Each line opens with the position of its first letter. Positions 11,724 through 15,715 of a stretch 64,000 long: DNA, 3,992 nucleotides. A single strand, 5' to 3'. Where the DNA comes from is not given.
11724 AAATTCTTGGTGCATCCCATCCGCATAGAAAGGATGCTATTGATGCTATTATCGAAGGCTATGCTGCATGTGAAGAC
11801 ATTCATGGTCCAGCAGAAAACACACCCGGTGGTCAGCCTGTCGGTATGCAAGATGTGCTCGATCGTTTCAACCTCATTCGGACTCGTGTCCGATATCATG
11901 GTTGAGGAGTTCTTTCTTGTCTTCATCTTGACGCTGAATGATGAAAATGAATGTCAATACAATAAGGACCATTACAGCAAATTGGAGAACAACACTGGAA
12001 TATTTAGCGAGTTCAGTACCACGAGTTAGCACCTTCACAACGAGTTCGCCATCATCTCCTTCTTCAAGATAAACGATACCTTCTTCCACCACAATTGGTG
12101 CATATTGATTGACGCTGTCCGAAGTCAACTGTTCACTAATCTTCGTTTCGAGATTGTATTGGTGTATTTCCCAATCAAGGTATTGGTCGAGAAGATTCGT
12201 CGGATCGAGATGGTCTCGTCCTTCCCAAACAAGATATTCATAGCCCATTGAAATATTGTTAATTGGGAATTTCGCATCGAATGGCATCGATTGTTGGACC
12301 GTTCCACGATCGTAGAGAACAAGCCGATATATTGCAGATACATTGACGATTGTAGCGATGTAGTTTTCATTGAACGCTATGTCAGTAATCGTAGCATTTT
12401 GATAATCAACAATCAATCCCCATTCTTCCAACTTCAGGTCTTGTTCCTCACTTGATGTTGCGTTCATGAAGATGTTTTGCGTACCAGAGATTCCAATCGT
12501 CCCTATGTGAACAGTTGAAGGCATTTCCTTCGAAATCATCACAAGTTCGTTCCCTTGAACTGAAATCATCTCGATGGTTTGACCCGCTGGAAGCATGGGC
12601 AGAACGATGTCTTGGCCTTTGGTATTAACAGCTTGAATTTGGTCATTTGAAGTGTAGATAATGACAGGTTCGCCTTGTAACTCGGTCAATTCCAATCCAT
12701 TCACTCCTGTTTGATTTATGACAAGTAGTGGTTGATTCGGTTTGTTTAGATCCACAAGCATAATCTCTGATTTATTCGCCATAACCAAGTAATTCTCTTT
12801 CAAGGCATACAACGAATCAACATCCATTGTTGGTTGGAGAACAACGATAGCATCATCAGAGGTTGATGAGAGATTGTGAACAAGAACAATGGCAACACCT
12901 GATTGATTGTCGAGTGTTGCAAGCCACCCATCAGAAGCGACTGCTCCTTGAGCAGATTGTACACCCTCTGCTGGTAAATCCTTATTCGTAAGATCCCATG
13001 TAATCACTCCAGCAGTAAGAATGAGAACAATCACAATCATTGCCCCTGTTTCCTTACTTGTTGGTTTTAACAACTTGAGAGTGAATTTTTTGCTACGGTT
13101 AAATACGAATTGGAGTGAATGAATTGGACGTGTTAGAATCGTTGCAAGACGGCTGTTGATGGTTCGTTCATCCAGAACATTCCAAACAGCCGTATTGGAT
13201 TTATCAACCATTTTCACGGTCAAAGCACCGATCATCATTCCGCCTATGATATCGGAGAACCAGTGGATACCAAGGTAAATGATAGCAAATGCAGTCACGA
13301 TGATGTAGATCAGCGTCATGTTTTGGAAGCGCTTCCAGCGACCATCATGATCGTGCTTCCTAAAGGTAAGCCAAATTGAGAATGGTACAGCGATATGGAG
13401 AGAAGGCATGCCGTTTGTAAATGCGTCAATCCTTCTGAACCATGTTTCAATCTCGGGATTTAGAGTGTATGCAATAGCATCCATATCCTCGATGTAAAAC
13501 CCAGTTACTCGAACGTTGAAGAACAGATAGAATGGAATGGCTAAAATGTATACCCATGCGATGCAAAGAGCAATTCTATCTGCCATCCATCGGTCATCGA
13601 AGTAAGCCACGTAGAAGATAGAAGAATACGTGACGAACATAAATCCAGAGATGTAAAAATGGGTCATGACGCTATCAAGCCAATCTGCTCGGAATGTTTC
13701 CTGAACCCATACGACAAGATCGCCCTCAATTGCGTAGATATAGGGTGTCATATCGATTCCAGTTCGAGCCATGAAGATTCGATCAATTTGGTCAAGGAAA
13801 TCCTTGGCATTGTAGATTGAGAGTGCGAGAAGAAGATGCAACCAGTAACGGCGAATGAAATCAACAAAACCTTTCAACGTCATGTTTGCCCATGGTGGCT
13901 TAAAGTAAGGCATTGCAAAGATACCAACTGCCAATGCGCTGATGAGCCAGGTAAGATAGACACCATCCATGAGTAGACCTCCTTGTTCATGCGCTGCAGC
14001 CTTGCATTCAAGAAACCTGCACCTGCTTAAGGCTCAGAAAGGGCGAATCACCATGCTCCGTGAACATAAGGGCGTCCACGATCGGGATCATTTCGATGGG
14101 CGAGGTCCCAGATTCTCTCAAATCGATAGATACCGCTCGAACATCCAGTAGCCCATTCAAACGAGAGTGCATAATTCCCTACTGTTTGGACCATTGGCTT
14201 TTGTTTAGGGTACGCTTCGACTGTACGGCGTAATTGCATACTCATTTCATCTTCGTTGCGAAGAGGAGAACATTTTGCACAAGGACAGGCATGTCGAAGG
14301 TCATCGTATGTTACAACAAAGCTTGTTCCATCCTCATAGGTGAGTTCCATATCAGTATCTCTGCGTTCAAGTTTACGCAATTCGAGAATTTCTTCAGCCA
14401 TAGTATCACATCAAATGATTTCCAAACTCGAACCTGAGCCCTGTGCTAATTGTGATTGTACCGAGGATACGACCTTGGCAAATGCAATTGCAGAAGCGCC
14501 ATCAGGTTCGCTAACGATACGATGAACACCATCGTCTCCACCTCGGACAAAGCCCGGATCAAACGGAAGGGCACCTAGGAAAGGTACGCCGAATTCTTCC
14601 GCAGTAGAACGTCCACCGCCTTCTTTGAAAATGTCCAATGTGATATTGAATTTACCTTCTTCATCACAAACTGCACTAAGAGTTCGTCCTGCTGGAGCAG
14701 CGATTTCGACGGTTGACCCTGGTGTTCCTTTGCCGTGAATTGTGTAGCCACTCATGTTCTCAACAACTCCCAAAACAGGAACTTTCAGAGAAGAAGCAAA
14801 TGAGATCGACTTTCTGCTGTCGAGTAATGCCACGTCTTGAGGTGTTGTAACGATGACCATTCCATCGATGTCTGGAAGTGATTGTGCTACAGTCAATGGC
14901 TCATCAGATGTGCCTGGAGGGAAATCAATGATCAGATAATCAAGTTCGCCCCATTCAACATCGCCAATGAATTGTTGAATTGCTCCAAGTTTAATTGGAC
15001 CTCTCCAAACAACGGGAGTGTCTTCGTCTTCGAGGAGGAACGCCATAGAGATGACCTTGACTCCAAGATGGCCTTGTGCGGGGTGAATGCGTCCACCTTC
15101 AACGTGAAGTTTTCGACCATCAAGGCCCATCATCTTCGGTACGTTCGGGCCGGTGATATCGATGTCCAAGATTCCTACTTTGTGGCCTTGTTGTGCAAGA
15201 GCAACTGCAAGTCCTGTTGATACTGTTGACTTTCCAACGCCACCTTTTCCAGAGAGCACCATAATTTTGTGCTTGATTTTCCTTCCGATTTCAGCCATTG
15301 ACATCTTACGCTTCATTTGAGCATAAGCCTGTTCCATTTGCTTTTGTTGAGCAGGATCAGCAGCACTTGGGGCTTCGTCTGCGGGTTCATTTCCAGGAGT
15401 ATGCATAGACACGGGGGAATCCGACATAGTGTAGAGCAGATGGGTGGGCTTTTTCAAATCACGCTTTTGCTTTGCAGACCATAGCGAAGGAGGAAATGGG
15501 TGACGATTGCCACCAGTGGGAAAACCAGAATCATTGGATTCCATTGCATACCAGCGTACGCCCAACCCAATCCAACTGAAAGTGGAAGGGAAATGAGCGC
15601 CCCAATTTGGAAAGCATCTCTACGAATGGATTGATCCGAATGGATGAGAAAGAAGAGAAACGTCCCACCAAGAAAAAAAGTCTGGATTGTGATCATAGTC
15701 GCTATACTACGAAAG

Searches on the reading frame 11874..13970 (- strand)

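Call 95: search_protein_families(library=pfam, proteins=[window:11874-13970:-], max_evalue=0.00001)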
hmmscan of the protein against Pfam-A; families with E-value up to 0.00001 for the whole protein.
window:11874-13970:- (698 aa): 2 families
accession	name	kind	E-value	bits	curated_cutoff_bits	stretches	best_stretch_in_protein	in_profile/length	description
PF01569.27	PAP2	-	1.4e-09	38.2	27.2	1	183-253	47-119/130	PAP2 superfamily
PF14378.12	PAP2_3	-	2.1e-09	37.9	27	1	88-252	17-188/190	PAP2 superfamily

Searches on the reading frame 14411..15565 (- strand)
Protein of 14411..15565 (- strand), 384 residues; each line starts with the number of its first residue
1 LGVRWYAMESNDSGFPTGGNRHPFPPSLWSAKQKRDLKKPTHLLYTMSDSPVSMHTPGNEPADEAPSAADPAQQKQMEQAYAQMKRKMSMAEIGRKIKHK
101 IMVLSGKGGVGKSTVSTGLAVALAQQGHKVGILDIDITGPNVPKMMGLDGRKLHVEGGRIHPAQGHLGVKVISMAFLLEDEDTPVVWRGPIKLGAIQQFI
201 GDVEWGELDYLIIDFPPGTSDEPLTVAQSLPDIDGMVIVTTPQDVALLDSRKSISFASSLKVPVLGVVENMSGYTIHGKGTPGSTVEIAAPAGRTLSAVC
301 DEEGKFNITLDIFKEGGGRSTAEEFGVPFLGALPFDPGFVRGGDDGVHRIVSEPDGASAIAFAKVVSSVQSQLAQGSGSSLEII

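Call 95: search_protein_families(library=pfam, proteins=[window:14411-15565:-], max_evalue=0.00001)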
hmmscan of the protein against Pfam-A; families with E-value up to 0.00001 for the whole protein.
window:14411-15565:- (384 aa): 6 families
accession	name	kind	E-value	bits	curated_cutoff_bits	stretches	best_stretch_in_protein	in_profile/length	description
PF10609.15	ParA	-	4.3e-89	298.6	27.1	2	96-277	1-180/246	NUBPL iron-transfer P-loop NTPase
PF01656.29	CbiA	-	8e-14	52.1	25.4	1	101-244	1-54/125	CobQ/CobB/MinD/ParA nucleotide binding domain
PF13614.12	AAA_31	-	2.6e-09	37.7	27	1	100-138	3-41/177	AAA domain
PF09140.17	MipZ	-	3.8e-08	33.4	20.7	1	99-229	1-120/262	ATPase MipZ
PF02374.21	ArsA_ATPase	-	4.1e-08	33.2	24.3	1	100-136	2-38/305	Anion-transporting ATPase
PF17936.7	Big_6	-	6.3e-06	26.8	27.6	1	271-313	12-55/83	Bacterial Ig domain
